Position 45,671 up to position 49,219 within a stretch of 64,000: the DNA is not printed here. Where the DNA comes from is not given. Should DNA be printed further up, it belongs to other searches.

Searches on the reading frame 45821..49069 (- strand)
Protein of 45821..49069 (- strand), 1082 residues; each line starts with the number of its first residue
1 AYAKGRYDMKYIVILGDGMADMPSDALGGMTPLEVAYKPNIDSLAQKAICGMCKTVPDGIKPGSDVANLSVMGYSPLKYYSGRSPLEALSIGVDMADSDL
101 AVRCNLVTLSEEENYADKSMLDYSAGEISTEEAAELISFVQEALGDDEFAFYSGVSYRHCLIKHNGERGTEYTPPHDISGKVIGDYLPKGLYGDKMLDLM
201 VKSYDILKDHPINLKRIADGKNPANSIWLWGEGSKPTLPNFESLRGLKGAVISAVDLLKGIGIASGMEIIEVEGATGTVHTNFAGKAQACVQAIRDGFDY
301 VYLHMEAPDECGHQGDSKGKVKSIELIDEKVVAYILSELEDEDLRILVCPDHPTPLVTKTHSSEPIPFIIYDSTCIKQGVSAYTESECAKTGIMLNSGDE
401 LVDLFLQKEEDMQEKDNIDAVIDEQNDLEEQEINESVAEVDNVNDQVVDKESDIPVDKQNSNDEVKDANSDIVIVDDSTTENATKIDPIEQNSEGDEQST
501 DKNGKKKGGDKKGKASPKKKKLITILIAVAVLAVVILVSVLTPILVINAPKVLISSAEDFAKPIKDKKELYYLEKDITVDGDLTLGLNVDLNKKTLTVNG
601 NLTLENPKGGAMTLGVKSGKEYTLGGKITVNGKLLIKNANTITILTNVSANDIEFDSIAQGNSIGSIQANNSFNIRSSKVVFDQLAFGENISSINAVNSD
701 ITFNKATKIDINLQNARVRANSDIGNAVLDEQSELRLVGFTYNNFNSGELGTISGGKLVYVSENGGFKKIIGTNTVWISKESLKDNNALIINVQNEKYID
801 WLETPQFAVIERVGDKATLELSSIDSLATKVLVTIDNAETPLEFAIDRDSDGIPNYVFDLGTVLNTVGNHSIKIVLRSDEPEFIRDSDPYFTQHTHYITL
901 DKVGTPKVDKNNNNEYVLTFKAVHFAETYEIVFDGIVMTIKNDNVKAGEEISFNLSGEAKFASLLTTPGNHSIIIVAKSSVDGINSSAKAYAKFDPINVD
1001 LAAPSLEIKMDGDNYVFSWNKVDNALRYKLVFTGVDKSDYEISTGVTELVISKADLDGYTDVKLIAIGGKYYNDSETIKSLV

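Call 75: search_protein_families(library=pfam, proteins=[window:45821-49069:-], max_evalue=0.00001)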
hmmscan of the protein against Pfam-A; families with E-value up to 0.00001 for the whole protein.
window:45821-49069:- (1082 aa): 2 families
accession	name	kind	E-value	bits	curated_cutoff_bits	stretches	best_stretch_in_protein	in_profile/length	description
PF10143.14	PhosphMutase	-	3.3e-60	203.3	21.5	1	45-213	1-170/170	2,3-bisphosphoglycerate-independent phosphoglycerate mutase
PF01676.23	Metalloenzyme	-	3.1e-45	155.1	24.3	1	9-389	1-233/252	Metalloenzyme superfamily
